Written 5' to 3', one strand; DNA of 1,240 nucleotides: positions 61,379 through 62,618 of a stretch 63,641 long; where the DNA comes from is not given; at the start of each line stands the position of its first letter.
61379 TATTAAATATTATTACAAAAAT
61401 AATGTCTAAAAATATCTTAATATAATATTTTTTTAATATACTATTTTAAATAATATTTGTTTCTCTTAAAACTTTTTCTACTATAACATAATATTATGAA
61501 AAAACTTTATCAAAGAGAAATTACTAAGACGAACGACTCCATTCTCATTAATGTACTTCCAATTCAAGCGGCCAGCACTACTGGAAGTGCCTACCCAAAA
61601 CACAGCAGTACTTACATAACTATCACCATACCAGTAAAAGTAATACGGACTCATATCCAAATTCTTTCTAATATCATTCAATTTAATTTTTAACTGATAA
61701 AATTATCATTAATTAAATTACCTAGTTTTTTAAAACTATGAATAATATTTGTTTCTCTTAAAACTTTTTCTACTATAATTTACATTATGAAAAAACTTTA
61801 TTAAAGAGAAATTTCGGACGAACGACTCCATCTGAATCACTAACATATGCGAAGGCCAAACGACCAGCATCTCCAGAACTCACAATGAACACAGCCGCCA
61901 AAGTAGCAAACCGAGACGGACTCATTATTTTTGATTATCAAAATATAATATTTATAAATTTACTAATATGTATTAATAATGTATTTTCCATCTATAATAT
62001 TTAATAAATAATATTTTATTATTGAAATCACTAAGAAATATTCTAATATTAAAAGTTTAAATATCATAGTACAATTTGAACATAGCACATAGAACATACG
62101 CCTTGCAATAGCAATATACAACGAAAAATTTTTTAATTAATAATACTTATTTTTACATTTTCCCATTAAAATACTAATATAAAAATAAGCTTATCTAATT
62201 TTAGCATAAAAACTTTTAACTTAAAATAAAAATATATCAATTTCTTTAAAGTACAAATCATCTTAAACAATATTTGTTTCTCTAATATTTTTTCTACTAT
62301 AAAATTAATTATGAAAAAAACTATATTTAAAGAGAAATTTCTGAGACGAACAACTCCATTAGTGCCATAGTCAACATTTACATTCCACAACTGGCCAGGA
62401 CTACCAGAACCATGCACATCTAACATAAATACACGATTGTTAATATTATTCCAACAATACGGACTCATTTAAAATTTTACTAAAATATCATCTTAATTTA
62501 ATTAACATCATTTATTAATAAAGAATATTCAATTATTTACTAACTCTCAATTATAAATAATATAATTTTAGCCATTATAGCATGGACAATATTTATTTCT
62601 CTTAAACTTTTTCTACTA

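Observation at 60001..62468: A three-unit block duplication acts as an internal clock: flanks and dead cassettes stay similar while live cores have been replaced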

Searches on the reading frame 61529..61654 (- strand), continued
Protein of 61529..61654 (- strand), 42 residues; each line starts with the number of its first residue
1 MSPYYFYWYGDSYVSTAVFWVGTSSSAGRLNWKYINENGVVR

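Call 96: fold_search(model_id=the predicted structure, library=pdb)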
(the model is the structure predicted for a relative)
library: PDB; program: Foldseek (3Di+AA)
matches with E <= 10: 1750; with E <= 0.001: 2
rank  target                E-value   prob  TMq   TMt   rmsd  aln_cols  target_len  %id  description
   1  8aur_A                3.4e-04  0.99  0.15  0.27  14.5       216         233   15  Cryo-EM structure of a TasA fibre (released 2022-11-30)
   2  9pnj_B                4.0e-04  1.00  0.19  0.19  13.4       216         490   11  Crystal structure of the GH29-like fucosidase FucWf4 (released 2025-11-05)
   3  4bsg_A                1.2e-03  0.72  0.11  0.15  11.5       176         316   12  Crystal Structure of an H7N3 Avian Influenza Virus Haemagglutinin (released 2013-07-03)
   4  4y2l_B                1.4e-03  0.95  0.14  0.34  11.1       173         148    8  Structure of CFA/I pili major subunit CfaB trimer (released 2016-08-10)
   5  7ri3_C                1.7e-03  0.99  0.14  0.12  10.0       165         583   13  Crystal structure of Albireti Toxin, a diphtheria toxin homolog, from Streptomyces albireticuli (released 2022-04-20)
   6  8vee_A                1.7e-03  0.82  0.12  0.12  13.5       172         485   12  Cryo-EM structure of antibody T5-1E08 in complex with H7N9 Influenza Hemagglutinin Trimer (A/Shanghai/2/13) (released 2025-03-19)
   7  4dj7_C                1.8e-03  0.91  0.13  0.19  10.6       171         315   13  Structure of the hemagglutinin complexed with 3SLN from a highly pathogenic H7N7 influenza virus (released 2012-06-20)
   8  5by3                  2.1e-03  0.94  0.13  0.09   9.8       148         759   11  A novel family GH115 4-O-Methyl-alpha-glucuronidase, BtGH115A, with specificity for decorated arabinogalactans (released 2015-07-22)
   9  4ln3_A                2.1e-03  0.69  0.11  0.16  11.2       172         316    9  The crystal structure of hemagglutinin from a H7N9 influenza virus (A/Shanghai/1/2013) (released 2013-10-02)
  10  7k7e_A                2.2e-03  0.99  0.15  0.15  11.1       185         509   10  Crystal structure of diphtheria toxin from crystals obtained at pH 7.0 (released 2020-11-18)
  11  6ona_A                2.2e-03  0.84  0.12  0.12  11.2       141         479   10  Crystal structure of Influenza hemagglutinin from strain A/Hickox/JY2/1940 (released 2019-05-01)
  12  5i82_A                2.3e-03  0.98  0.14  0.14  11.9       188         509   11  First Crystal Structure of E.coli Based Recombinant Diphtheria Toxin Mutant CRM197 (released 2016-03-02)
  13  8ut8_A                2.5e-03  0.77  0.12  0.17  11.2       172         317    9  CryoEM structure of A/Shanghai/1/2013 H7 in complex with polyclonal Fab from mice immunized with H7 stem nanoparticles (released 2024-05-08)
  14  9pnk_B                2.6e-03  0.99  0.17  0.17   8.1       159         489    9  Crystal structure of the GH29-like fucosidase FucWf4 in complex with fucose (released 2025-11-05)
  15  7k7b_B                2.6e-03  0.99  0.15  0.15  12.1       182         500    9  Crystal structure of diphtheria toxin from crystals obtained at pH 5.0 (released 2020-11-18)
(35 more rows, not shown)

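Call 104: predict_structure(alignment_id=A6)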
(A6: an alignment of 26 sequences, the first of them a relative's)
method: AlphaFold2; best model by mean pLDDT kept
length: 374 residues; sequences in the alignment: 26
mean_pLDDT: 88.4   pTM: 0.90
mean pLDDT of the five models: 88.4, 87.9, 87.8, 87.4, 86.1
residues with pLDDT >= 90: 249; 70-90: 81; 50-70: 40; < 50: 4
segments of 3 or more residues with pLDDT < 50: none
pLDDT, mean of each block of 10 residues (from residue 1): 56 66 96 95 96 91 96 96 98 96 97 94 75 67 76 92 94 92 92 70 89 89 73 64 88 89 96 97 96 97 89 89 96 94 98 97 95 93
secondary structure, 60 per line:
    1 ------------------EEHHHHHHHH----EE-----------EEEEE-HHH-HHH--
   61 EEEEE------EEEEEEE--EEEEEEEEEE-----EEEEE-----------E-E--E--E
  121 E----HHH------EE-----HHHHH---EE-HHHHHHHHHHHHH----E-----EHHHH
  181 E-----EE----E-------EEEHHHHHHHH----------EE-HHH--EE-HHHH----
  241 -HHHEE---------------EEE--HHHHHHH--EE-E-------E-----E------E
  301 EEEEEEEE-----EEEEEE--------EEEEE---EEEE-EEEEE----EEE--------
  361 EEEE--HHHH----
elements in order: H21-28 E46-50 E61-65 E72-78 E81-90 E96-100 H142-146 H153-165 H177-180 E201-203 H204-211 H233-236 E262-264 H267-273 E300-308 E314-319 E328-332 E336-339 E341-345 E350-352 E361-364 H367-370

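Call 107: fold_search(model_id=the predicted structure, library=pdb)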
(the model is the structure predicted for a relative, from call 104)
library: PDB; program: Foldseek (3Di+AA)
matches with E <= 10: 177; with E <= 0.001: 1
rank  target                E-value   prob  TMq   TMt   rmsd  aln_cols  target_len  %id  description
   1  9qa6                  1.2e-04  1.00  0.33  0.17  12.8       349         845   15  Cryo-EM structure of Thomasclavelia ramosa IgA peptidase (IgAse) active site mutant (S32-N876) (released 2025-06-25)
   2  3av4                  8.3e-01  0.04  0.09  0.04  13.9       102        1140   14  Crystal structure of mouse DNA methyltransferase 1 (released 2011-05-04)
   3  1aqb                  1.1e+00  0.02  0.07  0.12  13.8       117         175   10  RETINOL-BINDING PROTEIN (RBP) FROM PIG PLASMA (released 1998-01-28)
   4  6vil_D                1.4e+00  0.07  0.10  0.20   7.2        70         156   10  Crystal structure of mouse BAHCC1 BAH domain in complex with H3K27me3 (released 2020-09-16)
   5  1lez_A                1.4e+00  0.02  0.09  0.09  15.6       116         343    9  CRYSTAL STRUCTURE OF MAP KINASE P38 COMPLEXED TO THE DOCKING SITE ON ITS ACTIVATOR MKK3B (released 2002-07-10)
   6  1miq_A                1.8e+00  0.01  0.05  0.05  21.2       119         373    9  Crystal structure of proplasmepsin from the human malarial pathogen Plasmodium vivax (released 2002-09-18)
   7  1rbp                  2.1e+00  0.02  0.06  0.12  13.8       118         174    9  CRYSTALLOGRAPHIC REFINEMENT OF HUMAN SERUM RETINOL BINDING PROTEIN AT 2 ANGSTROMS RESOLUTION (released 1991-07-15)
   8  9sob_R                2.1e+00  0.01  0.07  0.02  17.6       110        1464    8  Structural Model of the Nuclear Pore Complex in Arabidopsis thaliana (released 2025-11-05)
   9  8q4e_A                2.4e+00  0.15  0.15  0.38   5.1        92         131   15  Structure of Legionella pneumophila Lcl C-terminal domain (released 2023-12-27)
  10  2qf5                  2.4e+00  0.07  0.08  0.16   3.9        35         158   28  High resolution structure of the major periplasmic domain from the cell shape-determining filament MreC (monoclinic form (released 2007-08-07)
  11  1rlb_E                2.6e+00  0.01  0.06  0.10  14.6       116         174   13  RETINOL BINDING PROTEIN COMPLEXED WITH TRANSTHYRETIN (released 1996-04-11)
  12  1kt3                  2.6e+00  0.01  0.06  0.11  14.4       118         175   11  Crystal structure of bovine holo-RBP at pH 2.0 (released 2003-06-03)
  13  5z8n_A                2.7e+00  0.02  0.08  0.14   9.7        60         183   10  Crystal structure of Arabidopsis thaliana EBS C-terminal deletion construct in complex with an H3K4me2 peptide (released 2018-07-25)
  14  1hbq                  2.7e+00  0.01  0.06  0.11  13.9       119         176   10  CRYSTAL STRUCTURE OF LIGANDED AND UNLIGANDED FORMS OF BOVINE PLASMA RETINOL-BINDING PROTEIN (released 1994-01-31)
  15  6ndl                  3.1e+00  0.07  0.07  0.08   5.0        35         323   20  Crystal structure of Staphylococcus aureus biotin protein ligase in complex with a sulfonamide inhibitor (released 2019-12-18)
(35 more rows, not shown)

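Call 108: fold_search(model_id=the predicted structure, library=viral)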
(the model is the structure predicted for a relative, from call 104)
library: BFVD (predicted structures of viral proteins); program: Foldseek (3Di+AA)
matches with E <= 10: 172; with E <= 0.001: 0
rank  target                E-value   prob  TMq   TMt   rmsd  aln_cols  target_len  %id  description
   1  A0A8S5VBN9            2.1e-03  0.99  0.32  0.36   8.0       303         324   14  DUF6273 domain-containing protein [Myoviridae sp. ctbEa13]
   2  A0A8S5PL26            4.1e-03  0.99  0.33  0.26   7.4       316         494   12  DUF6273 domain-containing protein [Siphoviridae sp. ctOSJ35]
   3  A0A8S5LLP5            5.5e-03  0.99  0.38  0.21   5.6       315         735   15  Interferon alpha/beta receptor 1, Interferon I interferon signaling complex [Siphoviridae sp. ctvok7]
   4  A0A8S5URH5            6.6e-03  0.96  0.30  0.35   7.1       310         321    9  Uncharacterized protein [Myoviridae sp. ctsIb3]
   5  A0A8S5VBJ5            7.9e-03  0.90  0.32  0.44  17.0       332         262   12  ATP-binding sugar transporter [Myoviridae sp. ctbEa13]
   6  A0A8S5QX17            7.9e-03  0.72  0.24  0.16  18.0       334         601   10  Concanavalin A-like lectin/glucanase superfamily protein [Siphoviridae sp. ctcuE16]
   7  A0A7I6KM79            8.4e-03  0.75  0.25  0.32  11.8       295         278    8  (no name in the UniProt tables at hand)
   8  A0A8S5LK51            2.4e-02  0.92  0.34  0.34   6.8       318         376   12  DUF6273 domain-containing protein [Siphoviridae sp. ctnhN1]
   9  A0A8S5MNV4            2.8e-02  0.84  0.30  0.50   9.7       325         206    8  DUF6273 domain-containing protein [Myoviridae sp. ctI7W9]
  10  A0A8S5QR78            3.3e-02  0.38  0.26  0.34  16.2       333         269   10  Uncharacterized protein [Siphoviridae sp. ctE6L85]
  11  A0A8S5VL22            3.9e-02  0.54  0.31  0.17  13.6       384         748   10  (no name in the UniProt tables at hand)
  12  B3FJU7                8.5e-02  0.16  0.19  0.23  14.0       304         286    8  Virion structural protein [Pseudomonas phage 201phi2-1]
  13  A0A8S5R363            9.0e-02  0.21  0.16  0.30  14.6       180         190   16  DUF6273 domain-containing protein [Siphoviridae sp. ct6d71]
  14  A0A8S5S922            9.0e-02  0.15  0.21  0.13  12.3       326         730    9  Tail-collar fiber protein [Caudovirales sp. ctTVN2]
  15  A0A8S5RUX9            1.2e-01  0.38  0.27  0.19  13.7       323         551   10  (no name in the UniProt tables at hand)
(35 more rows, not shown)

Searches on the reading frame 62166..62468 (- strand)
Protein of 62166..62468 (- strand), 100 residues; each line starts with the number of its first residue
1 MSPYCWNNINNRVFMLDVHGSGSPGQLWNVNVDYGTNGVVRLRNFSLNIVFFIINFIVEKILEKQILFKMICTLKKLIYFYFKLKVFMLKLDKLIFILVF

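Call 56: find_encoding_contigs(protein=window:62166-62468:-, flank=10000, max_places=10)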
Protein window:62166-62468:- (100 aa): 5 contigs read that carry it; 4 places shown.
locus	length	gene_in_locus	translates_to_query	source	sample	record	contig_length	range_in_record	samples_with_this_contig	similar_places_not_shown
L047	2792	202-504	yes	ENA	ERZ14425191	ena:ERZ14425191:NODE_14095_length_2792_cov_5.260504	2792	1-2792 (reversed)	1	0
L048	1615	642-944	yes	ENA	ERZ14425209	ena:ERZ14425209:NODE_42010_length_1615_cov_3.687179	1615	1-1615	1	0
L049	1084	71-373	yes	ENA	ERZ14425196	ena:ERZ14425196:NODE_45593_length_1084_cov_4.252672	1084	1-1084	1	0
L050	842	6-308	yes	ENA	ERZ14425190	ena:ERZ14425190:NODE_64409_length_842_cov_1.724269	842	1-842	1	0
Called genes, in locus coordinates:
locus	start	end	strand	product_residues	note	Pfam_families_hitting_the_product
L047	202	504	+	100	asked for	-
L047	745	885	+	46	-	-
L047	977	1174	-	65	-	-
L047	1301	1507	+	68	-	-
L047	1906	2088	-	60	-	-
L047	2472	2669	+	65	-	-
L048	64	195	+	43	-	-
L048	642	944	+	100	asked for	-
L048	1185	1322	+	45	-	-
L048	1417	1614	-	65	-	?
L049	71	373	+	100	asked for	-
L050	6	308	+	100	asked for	-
